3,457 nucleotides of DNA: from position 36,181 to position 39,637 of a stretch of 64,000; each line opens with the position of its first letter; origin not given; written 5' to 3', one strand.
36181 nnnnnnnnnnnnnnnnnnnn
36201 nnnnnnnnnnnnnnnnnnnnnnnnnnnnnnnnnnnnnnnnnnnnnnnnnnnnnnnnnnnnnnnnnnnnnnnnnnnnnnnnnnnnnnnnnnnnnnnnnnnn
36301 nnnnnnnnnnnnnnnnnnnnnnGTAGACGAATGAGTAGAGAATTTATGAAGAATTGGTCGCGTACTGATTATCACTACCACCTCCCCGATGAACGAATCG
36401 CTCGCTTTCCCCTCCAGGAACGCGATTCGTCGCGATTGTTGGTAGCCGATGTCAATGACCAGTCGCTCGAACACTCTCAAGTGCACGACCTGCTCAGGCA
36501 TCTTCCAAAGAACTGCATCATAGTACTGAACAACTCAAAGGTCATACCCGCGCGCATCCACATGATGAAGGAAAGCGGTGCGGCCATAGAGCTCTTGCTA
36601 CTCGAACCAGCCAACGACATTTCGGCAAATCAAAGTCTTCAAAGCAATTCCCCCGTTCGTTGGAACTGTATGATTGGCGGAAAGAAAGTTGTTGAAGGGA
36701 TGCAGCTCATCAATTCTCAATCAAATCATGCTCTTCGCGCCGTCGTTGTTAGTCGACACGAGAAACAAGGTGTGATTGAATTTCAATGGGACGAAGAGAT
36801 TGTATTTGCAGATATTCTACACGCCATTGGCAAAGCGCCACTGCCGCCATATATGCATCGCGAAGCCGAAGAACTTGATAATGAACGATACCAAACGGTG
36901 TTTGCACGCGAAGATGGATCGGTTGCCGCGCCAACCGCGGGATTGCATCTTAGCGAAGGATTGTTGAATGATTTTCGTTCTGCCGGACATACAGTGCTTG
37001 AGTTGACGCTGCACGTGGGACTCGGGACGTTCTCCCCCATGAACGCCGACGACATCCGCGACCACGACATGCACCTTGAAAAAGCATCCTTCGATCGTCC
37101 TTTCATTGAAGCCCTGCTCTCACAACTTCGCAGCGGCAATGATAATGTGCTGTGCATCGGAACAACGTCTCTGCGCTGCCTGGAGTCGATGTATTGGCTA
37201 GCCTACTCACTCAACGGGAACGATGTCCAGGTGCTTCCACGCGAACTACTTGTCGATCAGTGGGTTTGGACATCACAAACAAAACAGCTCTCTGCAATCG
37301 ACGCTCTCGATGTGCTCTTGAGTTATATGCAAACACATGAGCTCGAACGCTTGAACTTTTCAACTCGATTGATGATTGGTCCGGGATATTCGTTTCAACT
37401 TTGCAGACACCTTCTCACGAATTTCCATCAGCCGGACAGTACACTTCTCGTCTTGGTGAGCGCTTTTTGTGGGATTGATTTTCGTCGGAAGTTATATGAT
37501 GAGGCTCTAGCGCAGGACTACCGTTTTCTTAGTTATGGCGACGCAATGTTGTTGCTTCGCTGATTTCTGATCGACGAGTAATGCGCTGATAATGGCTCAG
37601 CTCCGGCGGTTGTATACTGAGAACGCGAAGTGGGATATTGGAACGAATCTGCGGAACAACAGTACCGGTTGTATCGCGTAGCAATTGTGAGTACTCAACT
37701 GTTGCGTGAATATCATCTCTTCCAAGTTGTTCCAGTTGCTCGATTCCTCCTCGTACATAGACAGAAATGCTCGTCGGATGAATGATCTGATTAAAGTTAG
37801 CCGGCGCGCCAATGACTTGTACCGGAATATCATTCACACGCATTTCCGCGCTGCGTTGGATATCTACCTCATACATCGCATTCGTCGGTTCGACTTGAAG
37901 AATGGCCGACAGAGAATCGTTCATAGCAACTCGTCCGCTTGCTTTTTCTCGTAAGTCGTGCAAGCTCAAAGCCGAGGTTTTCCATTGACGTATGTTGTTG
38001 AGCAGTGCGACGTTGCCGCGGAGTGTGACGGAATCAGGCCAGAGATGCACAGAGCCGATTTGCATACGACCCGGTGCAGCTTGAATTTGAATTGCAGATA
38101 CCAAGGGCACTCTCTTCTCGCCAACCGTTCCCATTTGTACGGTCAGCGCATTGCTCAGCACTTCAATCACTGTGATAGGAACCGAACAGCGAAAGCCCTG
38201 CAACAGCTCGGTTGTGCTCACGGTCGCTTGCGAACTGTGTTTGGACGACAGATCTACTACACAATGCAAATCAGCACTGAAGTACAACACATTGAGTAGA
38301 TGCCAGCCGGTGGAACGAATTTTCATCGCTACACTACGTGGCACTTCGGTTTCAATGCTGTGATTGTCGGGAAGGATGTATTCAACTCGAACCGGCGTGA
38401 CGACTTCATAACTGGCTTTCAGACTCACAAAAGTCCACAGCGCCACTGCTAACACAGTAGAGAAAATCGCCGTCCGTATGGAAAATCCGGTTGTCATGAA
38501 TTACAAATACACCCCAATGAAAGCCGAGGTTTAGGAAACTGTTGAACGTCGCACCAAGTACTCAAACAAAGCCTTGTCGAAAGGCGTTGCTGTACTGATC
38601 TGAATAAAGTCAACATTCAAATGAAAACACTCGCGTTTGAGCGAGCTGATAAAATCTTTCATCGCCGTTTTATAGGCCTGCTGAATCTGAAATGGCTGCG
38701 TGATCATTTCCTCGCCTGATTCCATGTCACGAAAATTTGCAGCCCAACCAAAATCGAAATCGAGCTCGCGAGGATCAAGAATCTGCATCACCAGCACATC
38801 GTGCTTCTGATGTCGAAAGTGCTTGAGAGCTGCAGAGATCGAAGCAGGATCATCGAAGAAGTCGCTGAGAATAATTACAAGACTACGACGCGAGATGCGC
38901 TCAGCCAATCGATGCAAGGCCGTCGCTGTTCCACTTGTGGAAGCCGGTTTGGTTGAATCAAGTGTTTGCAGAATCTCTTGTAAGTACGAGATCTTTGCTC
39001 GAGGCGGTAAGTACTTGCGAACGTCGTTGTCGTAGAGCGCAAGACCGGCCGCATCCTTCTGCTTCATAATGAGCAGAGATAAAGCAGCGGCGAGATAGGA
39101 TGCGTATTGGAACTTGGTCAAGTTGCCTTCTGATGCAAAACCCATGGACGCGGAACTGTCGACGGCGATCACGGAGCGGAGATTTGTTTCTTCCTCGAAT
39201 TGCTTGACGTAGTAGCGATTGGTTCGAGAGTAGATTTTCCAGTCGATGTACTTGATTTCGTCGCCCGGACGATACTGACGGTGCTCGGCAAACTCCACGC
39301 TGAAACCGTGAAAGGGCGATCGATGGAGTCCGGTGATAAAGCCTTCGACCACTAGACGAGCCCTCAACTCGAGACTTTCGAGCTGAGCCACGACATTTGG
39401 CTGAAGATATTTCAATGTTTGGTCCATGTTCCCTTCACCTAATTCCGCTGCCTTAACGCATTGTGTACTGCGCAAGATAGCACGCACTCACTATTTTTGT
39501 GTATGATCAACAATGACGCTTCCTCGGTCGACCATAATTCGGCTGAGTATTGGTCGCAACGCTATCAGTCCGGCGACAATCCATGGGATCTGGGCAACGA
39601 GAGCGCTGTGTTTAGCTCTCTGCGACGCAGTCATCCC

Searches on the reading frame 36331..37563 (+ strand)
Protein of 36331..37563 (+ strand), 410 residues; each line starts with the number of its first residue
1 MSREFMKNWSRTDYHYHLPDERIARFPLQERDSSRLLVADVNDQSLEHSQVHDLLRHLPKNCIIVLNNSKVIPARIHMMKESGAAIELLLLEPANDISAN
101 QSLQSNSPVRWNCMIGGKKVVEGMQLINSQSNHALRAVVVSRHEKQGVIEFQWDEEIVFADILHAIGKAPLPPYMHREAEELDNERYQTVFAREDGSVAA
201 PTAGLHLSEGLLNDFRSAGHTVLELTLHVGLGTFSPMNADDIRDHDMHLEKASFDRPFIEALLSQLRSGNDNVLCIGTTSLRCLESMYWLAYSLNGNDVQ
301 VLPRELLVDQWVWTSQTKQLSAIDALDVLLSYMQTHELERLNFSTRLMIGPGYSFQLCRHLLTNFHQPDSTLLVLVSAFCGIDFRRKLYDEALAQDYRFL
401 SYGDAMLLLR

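Call 54: search_protein_families(library=pfam, proteins=[window:36331-37563:+], max_evalue=0.00001)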
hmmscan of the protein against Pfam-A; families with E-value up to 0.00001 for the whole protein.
window:36331-37563:+ (410 aa): 1 family
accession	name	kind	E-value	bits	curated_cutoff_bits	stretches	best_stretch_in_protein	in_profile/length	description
PF02547.20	Queuosine_synth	-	2.6e-99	332.9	25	1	12-408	2-322/322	Queuosine biosynthesis protein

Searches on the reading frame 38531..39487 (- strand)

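Call 54: search_protein_families(library=pfam, proteins=[window:38531-39487:-], max_evalue=0.00001)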
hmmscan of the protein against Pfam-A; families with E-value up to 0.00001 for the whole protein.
window:38531-39487:- (318 aa): 2 families
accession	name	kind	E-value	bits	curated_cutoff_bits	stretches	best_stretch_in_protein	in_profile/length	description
PF01882.25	DUF58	-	9.6e-53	179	23.4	1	68-277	1-211/216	Protein of unknown function DUF58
PF13519.12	VWA_2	-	7.5e-09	36.6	27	1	106-210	2-106/107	von Willebrand factor type A domain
